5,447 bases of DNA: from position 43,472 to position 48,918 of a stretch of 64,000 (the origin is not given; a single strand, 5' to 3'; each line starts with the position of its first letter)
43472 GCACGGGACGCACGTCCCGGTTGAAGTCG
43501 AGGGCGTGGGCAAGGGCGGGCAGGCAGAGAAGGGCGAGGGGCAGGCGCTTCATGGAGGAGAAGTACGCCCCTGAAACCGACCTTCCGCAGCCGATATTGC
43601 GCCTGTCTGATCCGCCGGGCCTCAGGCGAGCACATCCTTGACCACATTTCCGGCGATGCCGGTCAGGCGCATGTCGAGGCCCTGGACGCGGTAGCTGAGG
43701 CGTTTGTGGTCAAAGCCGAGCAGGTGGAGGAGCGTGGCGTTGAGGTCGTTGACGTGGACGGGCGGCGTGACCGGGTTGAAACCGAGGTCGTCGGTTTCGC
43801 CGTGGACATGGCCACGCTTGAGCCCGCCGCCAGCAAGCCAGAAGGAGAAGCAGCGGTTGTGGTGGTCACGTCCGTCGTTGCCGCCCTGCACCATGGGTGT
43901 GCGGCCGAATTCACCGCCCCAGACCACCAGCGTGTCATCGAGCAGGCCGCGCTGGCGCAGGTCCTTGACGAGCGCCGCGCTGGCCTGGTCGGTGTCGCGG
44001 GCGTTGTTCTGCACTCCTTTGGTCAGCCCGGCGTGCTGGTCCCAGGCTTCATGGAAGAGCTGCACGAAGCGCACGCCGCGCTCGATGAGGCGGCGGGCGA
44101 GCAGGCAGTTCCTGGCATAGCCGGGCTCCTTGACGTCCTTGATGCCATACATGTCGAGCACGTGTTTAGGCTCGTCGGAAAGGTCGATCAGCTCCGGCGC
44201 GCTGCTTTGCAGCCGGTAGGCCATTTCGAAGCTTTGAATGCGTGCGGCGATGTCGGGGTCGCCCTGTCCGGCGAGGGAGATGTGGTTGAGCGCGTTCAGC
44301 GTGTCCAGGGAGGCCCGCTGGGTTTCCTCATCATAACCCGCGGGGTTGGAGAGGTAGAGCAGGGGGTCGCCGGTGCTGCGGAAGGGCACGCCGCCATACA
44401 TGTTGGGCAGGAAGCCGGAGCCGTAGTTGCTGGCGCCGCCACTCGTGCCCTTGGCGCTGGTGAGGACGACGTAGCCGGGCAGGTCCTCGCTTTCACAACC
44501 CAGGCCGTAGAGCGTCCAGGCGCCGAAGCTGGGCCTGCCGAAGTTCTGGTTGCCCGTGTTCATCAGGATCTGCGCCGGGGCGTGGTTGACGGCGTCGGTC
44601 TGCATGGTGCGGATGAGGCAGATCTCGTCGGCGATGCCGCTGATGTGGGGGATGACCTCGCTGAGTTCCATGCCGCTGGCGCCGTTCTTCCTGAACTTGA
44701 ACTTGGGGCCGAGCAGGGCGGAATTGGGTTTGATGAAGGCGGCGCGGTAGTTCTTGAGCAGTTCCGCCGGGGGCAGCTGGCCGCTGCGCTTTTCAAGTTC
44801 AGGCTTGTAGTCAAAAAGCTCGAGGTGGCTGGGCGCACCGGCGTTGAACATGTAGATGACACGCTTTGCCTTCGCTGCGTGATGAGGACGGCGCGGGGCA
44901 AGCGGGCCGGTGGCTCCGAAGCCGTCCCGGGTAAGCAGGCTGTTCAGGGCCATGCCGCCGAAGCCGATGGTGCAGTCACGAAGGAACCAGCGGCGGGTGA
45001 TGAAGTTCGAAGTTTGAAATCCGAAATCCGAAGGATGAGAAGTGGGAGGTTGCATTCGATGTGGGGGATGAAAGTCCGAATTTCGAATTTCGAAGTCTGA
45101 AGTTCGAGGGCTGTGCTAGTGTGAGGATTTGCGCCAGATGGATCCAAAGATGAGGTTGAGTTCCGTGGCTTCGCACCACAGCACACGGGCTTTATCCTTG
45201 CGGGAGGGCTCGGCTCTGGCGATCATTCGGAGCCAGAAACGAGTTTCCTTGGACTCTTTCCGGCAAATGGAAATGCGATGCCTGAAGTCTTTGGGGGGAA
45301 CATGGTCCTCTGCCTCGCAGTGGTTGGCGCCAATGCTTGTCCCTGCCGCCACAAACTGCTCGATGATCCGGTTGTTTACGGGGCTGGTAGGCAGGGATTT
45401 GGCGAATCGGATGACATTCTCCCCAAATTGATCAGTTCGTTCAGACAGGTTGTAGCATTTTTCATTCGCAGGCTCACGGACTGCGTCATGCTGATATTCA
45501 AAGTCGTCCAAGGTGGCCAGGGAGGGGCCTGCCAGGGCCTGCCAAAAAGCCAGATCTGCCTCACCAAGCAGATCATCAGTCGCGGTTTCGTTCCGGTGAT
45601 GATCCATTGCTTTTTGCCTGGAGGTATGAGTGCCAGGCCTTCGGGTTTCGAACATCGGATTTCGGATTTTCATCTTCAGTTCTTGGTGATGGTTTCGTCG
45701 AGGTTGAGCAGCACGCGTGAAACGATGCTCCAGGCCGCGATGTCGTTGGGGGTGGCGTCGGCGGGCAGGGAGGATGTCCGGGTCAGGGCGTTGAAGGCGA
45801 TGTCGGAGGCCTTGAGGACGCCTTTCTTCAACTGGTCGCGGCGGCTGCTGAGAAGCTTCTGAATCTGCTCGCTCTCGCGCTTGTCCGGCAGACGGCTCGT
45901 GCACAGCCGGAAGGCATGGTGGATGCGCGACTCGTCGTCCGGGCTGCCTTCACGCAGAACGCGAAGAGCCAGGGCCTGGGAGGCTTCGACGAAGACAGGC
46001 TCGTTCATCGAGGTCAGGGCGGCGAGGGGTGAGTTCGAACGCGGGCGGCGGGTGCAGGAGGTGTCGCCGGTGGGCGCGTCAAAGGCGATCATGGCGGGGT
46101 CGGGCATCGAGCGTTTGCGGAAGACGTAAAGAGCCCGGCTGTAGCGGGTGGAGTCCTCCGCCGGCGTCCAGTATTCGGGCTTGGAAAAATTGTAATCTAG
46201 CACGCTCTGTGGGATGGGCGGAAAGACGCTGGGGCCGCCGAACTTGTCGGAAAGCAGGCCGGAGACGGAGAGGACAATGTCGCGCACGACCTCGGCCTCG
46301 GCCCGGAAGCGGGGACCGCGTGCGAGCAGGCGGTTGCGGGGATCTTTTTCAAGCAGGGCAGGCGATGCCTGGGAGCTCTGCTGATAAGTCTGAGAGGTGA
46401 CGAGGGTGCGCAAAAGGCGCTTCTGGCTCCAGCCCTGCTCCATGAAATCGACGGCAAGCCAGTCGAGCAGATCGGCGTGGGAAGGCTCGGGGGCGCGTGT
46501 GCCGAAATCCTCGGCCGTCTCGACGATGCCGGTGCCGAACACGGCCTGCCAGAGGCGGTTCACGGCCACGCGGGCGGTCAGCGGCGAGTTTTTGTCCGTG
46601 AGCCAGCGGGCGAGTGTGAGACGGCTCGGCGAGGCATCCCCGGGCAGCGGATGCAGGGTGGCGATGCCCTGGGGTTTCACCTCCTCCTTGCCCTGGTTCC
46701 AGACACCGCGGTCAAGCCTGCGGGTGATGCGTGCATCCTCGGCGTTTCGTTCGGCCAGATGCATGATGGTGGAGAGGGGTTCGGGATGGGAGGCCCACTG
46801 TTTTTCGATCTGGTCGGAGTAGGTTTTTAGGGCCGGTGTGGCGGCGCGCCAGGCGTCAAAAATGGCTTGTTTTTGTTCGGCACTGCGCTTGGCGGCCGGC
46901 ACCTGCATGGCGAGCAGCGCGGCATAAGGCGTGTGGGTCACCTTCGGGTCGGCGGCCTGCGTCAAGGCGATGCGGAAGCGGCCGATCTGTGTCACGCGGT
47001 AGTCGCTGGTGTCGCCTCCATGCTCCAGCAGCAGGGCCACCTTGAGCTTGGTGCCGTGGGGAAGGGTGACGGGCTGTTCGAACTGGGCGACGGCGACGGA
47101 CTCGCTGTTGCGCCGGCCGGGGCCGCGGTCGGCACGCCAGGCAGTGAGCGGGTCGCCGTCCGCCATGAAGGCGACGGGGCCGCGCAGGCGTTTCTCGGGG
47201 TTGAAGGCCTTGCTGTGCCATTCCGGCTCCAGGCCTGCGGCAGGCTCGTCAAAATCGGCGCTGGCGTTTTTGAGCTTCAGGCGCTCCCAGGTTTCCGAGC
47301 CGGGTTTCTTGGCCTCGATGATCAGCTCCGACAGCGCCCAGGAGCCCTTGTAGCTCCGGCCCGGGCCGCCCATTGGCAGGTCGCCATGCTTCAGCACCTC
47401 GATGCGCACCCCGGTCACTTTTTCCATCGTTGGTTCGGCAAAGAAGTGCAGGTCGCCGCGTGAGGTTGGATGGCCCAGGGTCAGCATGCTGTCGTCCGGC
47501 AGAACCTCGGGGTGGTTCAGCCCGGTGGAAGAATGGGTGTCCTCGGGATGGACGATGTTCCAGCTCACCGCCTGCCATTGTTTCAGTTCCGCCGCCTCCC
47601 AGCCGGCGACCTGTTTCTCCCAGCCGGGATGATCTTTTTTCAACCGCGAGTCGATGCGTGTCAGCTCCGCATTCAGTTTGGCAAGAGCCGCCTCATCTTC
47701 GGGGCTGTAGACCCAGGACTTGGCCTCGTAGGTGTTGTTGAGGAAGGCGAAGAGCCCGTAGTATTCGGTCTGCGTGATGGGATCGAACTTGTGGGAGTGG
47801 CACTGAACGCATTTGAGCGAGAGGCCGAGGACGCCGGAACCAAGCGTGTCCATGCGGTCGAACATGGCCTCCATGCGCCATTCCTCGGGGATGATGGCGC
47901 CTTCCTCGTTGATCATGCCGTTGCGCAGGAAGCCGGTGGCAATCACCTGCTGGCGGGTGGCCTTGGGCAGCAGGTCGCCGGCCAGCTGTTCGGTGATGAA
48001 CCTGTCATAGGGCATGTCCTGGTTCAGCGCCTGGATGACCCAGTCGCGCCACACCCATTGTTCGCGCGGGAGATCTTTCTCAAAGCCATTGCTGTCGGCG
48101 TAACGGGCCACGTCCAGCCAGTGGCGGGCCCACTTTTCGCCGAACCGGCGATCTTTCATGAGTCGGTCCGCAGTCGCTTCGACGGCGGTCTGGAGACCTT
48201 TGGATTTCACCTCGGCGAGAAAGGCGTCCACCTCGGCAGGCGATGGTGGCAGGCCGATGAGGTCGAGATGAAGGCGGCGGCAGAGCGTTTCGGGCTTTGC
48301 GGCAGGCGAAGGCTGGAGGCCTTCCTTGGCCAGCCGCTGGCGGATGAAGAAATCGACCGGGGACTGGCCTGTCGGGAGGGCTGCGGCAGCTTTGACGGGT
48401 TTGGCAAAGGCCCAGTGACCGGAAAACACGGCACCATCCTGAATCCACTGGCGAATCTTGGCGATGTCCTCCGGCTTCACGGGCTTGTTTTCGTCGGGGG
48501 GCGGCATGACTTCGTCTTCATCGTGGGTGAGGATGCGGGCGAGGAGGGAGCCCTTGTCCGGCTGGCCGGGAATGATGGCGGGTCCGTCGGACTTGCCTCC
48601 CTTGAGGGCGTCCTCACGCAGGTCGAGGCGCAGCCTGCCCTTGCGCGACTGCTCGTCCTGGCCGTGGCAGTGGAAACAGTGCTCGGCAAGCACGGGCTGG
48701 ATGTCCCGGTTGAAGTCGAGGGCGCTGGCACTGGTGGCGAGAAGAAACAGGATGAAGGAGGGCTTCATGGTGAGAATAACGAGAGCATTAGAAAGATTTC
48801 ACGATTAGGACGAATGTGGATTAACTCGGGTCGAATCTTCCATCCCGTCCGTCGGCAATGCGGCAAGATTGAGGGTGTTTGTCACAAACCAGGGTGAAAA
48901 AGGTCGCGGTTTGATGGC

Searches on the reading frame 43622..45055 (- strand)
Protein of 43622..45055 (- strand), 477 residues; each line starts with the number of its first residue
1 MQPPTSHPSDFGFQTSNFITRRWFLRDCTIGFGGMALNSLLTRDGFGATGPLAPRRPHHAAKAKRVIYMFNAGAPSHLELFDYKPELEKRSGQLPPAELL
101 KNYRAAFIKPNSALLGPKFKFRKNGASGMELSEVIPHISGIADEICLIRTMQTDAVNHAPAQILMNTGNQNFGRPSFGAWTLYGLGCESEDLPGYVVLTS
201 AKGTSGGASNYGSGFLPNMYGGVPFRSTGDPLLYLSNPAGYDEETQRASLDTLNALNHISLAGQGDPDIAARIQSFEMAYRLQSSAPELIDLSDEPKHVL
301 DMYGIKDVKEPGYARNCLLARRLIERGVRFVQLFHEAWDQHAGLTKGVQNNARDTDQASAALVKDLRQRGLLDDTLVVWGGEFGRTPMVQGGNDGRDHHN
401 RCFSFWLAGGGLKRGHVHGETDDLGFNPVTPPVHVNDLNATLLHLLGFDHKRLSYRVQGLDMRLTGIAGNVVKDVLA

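Call 55: search_protein_families(library=pfam, proteins=[window:43622-45055:-], max_evalue=0.0001)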
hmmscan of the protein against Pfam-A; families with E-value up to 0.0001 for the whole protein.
window:43622-45055:- (477 aa): 1 family
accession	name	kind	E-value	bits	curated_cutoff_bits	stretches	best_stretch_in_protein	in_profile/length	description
PF07394.17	DUF1501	-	2.6e-154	514.5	27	1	63-476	1-390/390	Protein of unknown function (DUF1501)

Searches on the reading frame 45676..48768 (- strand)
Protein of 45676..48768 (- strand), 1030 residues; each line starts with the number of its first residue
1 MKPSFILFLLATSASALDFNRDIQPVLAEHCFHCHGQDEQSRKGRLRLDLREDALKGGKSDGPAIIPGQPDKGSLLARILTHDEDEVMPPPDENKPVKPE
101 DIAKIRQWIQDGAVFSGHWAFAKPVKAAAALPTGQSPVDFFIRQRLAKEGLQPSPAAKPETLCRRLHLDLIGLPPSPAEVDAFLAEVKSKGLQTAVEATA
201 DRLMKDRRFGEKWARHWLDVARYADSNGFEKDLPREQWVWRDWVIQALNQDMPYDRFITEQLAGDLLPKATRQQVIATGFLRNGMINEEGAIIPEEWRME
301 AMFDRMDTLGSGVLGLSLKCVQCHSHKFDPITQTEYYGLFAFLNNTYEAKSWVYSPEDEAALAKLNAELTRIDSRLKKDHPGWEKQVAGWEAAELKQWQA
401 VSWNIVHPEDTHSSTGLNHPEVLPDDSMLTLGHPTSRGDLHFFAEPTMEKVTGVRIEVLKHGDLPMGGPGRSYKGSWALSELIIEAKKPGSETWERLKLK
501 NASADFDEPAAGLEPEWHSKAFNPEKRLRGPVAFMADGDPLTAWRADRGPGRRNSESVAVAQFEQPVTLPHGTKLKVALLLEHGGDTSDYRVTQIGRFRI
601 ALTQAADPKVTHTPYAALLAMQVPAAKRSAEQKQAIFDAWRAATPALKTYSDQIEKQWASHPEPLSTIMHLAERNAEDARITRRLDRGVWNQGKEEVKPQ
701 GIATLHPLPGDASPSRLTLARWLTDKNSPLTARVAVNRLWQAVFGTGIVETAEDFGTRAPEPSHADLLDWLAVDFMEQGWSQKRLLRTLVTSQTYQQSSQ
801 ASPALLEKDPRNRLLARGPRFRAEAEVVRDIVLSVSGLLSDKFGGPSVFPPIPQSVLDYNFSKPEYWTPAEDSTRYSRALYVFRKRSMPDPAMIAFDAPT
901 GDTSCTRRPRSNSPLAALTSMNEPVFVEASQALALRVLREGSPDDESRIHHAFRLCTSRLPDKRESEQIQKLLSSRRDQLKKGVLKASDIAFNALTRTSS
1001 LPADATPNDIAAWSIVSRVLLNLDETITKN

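Call 55: search_protein_families(library=pfam, proteins=[window:45676-48768:-], max_evalue=0.0001)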
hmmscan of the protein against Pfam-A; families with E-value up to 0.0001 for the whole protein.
window:45676-48768:- (1030 aa): 3 families
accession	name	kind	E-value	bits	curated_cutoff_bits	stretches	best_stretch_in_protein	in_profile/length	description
PF07587.16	PSD1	-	8.6e-92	307.4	28.5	1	716-972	2-243/244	Protein of unknown function (DUF1553)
PF07583.16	PSCyt2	-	3.8e-81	272.4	29.8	1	137-346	1-207/209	Protein of unknown function (DUF1549)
PF07635.16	PSCyt1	-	2.1e-19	70.3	22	1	31-92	1-59/59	Planctomycete cytochrome C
